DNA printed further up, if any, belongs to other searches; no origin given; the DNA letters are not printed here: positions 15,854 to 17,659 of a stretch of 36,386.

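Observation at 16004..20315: Operon of three paralogous giant (451/471/501 aa) prepilin-like proteins with no assembly machinery nearby: candidate novel fibre or pseudopilus system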

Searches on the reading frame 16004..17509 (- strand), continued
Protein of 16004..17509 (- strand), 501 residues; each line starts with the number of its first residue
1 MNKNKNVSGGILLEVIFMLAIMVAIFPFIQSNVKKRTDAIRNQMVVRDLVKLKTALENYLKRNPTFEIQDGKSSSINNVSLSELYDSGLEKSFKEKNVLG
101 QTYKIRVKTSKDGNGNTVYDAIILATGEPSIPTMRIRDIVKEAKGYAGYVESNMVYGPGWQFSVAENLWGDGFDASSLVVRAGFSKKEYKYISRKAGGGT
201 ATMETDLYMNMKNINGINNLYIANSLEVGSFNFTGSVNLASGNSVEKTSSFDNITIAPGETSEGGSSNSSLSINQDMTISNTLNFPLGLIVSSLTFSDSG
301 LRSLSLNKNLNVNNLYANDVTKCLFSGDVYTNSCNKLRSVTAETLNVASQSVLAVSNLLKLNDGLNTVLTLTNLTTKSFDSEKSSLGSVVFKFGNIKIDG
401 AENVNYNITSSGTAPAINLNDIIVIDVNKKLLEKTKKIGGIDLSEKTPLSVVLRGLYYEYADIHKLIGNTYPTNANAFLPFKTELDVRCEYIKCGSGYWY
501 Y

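Call 56: find_encoding_contigs(protein=P0216, flank=10000, max_places=2)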
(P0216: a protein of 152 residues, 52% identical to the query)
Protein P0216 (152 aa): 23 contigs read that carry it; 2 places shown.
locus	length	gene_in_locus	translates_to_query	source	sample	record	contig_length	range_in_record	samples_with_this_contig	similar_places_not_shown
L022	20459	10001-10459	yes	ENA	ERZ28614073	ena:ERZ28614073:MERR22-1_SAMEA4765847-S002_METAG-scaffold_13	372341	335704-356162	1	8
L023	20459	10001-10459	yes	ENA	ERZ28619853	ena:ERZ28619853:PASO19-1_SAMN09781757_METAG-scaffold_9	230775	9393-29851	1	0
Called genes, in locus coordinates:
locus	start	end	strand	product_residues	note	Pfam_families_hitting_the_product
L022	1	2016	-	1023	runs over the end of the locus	-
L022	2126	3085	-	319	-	PF00849:PseudoU_synth_2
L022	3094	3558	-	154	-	-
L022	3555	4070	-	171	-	-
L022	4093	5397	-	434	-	-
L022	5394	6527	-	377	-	-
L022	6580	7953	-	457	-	-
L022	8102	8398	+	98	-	-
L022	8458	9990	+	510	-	PF13177:DNA_pol3_delta2, PF13604:AAA_30 (weak), PF00004:AAA, PF13401:AAA_22 (weak), PF22608:DNAX_ATPase_lid, PF12169:DNA_pol3_gamma3, PF12362:DUF3646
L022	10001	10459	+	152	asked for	-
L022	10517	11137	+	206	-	PF00691:OmpA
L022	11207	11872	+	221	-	PF03938:OmpH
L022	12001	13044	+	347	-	PF04613:LpxD, PF24894:Hexapep_GlmU (faint), PF25087:GMPPB_C, PF00132:Hexapep, PF25084:LbH_EIF2B (weak), PF00132:Hexapep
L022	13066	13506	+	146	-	PF22817:ApeP-like, PF07977:FabA, PF22818:ApeI-like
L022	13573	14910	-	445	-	PF00350:Dynamin_N (faint), PF01926:MMR_HSR1, PF02421:FeoB_N, PF03193:RsgA_GTPase (faint), PF01926:MMR_HSR1, PF02421:FeoB_N, PF00009:GTP_EFTU (weak), PF14714:KH_dom-like, +1 more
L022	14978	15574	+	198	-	-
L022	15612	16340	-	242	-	PF13360:PQQ_2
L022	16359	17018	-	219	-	-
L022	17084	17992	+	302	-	PF04542:Sigma70_r2, PF04545:Sigma70_r4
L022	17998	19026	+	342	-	-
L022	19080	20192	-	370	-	PF13181:TPR_8 (faint), PF13424:TPR_12 (faint), PF25575:TPR_BSK1_C (faint), PF07719:TPR_2 (faint), PF13428:TPR_14 (faint), PF00515:TPR_1 (faint), PF13371:TPR_9 (faint), PF13432:TPR_16 (weak), +3 more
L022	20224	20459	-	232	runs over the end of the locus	PF01479:S4 (weak), PF00849:PseudoU_synth_2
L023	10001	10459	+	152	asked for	-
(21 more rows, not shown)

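Call 61: search_protein_families(library=pfam, proteins=[L021:4946-5401:-, L022:4093-5397:-, L022:6580-7953:-, L022:5394-6527:-], max_evalue=0.1)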
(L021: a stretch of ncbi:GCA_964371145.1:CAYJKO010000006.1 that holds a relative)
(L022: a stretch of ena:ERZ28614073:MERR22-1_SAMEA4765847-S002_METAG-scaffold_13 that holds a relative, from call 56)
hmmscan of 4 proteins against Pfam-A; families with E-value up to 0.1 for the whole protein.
L021:4946-5401:- (151 aa): 3 families
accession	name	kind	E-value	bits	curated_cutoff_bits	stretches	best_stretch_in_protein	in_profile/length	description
PF07963.17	N_methyl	-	0.0011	18.8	21.2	1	7-25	8-26/27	Prokaryotic N-terminal methylation motif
PF08805.16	PilS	-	0.0054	17.2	22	0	41-135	7-112/138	PilS N terminal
PF05307.16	Bundlin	-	0.088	13.5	22.3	0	43-76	14-47/151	Bundlin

L022:4093-5397:- (434 aa): 0 families

L022:6580-7953:- (457 aa): 0 families

L022:5394-6527:- (377 aa): 0 families

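Call 71: predict_structure(alignment_id=A4)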
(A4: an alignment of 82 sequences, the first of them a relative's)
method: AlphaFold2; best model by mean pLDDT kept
length: 501 residues; sequences in the alignment: 82
mean_pLDDT: 78.4   pTM: 0.51
mean pLDDT of the five models: 78.4, 76.2, 73.0, 71.3, 71.2
residues with pLDDT >= 90: 164; 70-90: 154; 50-70: 179; < 50: 4
segments of 3 or more residues with pLDDT < 50: none
pLDDT, mean of each block of 10 residues (from residue 1): 61 93 96 95 97 96 90 92 97 97 95 87 93 95 93 89 83 94 65 56 67 75 80 73 80 76 61 72 74 61 67 59 56 61 64 65 63 68 61 69 68 74 88 93 90 90 92 69 84 64 45
secondary structure, 60 per line:
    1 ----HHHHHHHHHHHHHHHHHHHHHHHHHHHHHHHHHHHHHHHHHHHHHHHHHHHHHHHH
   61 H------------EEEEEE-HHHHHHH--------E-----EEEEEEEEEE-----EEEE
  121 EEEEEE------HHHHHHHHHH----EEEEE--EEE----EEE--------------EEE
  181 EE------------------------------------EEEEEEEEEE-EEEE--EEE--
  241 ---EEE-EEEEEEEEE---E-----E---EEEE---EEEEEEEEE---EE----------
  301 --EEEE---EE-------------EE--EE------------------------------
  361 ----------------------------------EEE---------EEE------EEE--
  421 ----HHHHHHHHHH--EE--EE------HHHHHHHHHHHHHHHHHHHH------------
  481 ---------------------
elements in order: H5-61 E74-79 H81-87 E102-111 E117-126 H133-142 E147-151 E154-156 E161-163 E178-182 E219-228 E230-233 E236-238 E244-246 E248-256 E270-273 E277-285 E303-306 E395-397 E407-409 E416-418 H425-434 H449-468
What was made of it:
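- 16004..17509 (-): P3, 501 aa. The most PilV-like of the three, with Glu at +5. AlphaFold2 model (call 71).
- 16256..16864 (-): P3 variable, Asn/Ser/Thr/Gly-rich, beta-rich middle region (residues 216-418). Proposed exposed binding surface. AlphaFold2 predicts short beta strands at pLDDT 56-80 (call 71).
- On Type IV pilin / pseudopilin superfamily (class III signal): AlphaFold2 of P3: helix 5-61, then strands 74-182, pLDDT above 90 (call 71).
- AlphaFold2 with an 82-sequence alignment gives a 57-residue N-terminal helix followed by a beta-sheet domain, pLDDT above 90 for residues 10-180 (call 71).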

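Call 73: fold_search(model_id=the predicted structure, library=pdb)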
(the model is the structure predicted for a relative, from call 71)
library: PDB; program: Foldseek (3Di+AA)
matches with E <= 10: 435; with E <= 0.001: 0
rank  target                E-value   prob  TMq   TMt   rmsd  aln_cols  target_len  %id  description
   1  8eon_A                1.5e-01  0.05  0.07  0.15  18.8       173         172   14  Pseudomonas phage E217 baseplate complex (released 2023-07-26)
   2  7avx_A                4.7e-01  0.20  0.09  0.16   9.8        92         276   15  MerTK kinase domain in complex with NPS-1034 (released 2021-03-03)
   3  8s16_B                6.3e-01  0.12  0.08  0.13   9.6        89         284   16  c-KIT kinase domain in complex with imatinib (released 2025-09-03)
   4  4p4c                  8.1e-01  0.12  0.10  0.16   9.0       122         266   11  Human EphA3 Kinase domain in complex with quinoxaline derivatives (released 2014-08-13)
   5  6kzc                  9.1e-01  0.10  0.09  0.15   6.3       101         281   12  crystal structure of TRKc in complex with 3-(imidazo[1,2-a]pyrazin-3-ylethynyl)-2-methyl-N-(3-((4- methylpiperazin-1-yl) (released 2019-10-09)
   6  8fe9                  9.7e-01  0.12  0.09  0.15   9.1        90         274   12  Crystal structure of Ack1 kinase K161Q mutant in complex with the selective inhibitor (R)-9b (released 2023-03-29)
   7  2ivs_A                1.0e+00  0.04  0.07  0.11   9.8        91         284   12  Crystal structure of non-phosphorylated RET tyrosine kinase domain (released 2006-08-14)
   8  5u6c_A                1.1e+00  0.12  0.11  0.18  12.3       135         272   11  Crystal structure of the Mer kinase domain in complex with a macrocyclic inhibitor (released 2017-07-26)
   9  7t31_A                1.2e+00  0.16  0.15  0.15   8.2       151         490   11  X-ray Structure of Clostridiodies difficile PilW (released 2022-10-19)
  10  3h3c                  1.2e+00  0.09  0.10  0.16   9.0       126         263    8  Crystal structure of PYK2 in complex with Sulfoximine-substituted trifluoromethylpyrimidine analog (released 2009-05-26)
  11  8s18_B                1.2e+00  0.09  0.08  0.14   9.7        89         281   15  c-KIT kinase domain in complex with S116836 (released 2025-09-03)
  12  8gw1_A                1.2e+00  0.07  0.11  0.07   7.7       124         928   12  A mechanism for SARS-CoV-2 RNA capping and its inhibition by nucleotide analogue inhibitors (released 2023-10-25)
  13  9krz_A                1.2e+00  0.13  0.09  0.16   9.5        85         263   15  Crystal structure Of MerTK kinase domain in complex with compound 11 (released 2025-10-08)
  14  3eqr_B                1.2e+00  0.09  0.08  0.14   9.5        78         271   14  Crystal Structure of Ack1 with compound T74 (released 2008-12-02)
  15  1erb                  1.2e+00  0.05  0.07  0.17  12.2       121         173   11  THE INTERACTION OF N-ETHYL RETINAMIDE WITH PLASMA RETINOL-BINDING PROTEIN (RBP) AND THE CRYSTAL STRUCTURE OF THE RETINOI (released 1994-01-31)
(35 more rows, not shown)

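Call 75: search_solved_structures(query=A4, max_evalue=10, show_alignments=2)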
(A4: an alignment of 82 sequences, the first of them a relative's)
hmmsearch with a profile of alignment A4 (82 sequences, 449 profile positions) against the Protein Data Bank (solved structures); distinct sequences matched with E-value up to 10: 7.
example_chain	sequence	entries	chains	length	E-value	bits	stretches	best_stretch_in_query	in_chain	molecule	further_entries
9egp_A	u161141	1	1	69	3.5e-05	26.7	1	1-64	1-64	Geopilin domain 1 protein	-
7tgg_A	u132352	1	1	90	6.1e-05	25.9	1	1-59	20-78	Geopilin domain 1 protein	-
9cuy_g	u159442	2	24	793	0.0014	21.4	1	214-347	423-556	Putative tail fiber protein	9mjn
5wda_A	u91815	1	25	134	0.0082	18.9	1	12-66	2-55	General secretion pathway protein G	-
8tob_GA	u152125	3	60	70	0.014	18.2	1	13-65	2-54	Fimbrial protein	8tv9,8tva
2m7g_A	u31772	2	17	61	0.015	18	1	12-59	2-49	Geopilin domain 1 protein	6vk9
8tum_e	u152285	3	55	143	1.9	11.1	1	12-59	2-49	Type IV major pilin protein PilA | Pilin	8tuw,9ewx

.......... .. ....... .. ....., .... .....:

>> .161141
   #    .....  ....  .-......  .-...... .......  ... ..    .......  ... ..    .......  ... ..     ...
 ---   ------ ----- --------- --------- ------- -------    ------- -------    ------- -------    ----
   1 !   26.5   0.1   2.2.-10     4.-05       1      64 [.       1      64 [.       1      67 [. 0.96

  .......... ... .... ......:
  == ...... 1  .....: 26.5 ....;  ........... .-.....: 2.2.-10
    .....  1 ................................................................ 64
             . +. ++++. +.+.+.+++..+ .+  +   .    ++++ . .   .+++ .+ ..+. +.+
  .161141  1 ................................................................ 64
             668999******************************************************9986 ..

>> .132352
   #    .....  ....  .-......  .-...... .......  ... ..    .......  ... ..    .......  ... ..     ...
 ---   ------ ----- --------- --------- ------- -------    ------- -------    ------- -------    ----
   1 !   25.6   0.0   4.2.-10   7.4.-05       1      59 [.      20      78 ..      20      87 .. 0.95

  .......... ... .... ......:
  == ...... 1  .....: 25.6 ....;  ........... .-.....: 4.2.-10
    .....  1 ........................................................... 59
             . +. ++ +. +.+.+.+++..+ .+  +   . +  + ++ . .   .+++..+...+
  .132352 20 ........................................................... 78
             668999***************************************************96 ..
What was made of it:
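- Tried and rejected: Only the deep profile A4 reached pilins (call 75).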

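Call 76: search_solved_structures(query=P0177, max_evalue=10, show_alignments=2)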
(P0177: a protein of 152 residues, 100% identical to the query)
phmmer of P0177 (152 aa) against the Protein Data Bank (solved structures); distinct sequences matched with E-value up to 10: 6.
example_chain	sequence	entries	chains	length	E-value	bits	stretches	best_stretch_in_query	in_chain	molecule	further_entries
9egp_A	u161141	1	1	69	0.00021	24.3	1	4-60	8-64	Geopilin domain 1 protein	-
7tgg_A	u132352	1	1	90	0.0013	21.7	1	4-63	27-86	Geopilin domain 1 protein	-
2m7g_A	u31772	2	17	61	0.0032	20.5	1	8-63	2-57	Geopilin domain 1 protein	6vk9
8tj2_C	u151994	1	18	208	0.0052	19.8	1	8-67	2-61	Type IV major pilin protein PilA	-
6ixz_A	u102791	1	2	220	0.033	17.2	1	63-127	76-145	Sortase family protein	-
7d6p_A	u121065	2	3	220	0.044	16.8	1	63-127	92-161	Sortase family protein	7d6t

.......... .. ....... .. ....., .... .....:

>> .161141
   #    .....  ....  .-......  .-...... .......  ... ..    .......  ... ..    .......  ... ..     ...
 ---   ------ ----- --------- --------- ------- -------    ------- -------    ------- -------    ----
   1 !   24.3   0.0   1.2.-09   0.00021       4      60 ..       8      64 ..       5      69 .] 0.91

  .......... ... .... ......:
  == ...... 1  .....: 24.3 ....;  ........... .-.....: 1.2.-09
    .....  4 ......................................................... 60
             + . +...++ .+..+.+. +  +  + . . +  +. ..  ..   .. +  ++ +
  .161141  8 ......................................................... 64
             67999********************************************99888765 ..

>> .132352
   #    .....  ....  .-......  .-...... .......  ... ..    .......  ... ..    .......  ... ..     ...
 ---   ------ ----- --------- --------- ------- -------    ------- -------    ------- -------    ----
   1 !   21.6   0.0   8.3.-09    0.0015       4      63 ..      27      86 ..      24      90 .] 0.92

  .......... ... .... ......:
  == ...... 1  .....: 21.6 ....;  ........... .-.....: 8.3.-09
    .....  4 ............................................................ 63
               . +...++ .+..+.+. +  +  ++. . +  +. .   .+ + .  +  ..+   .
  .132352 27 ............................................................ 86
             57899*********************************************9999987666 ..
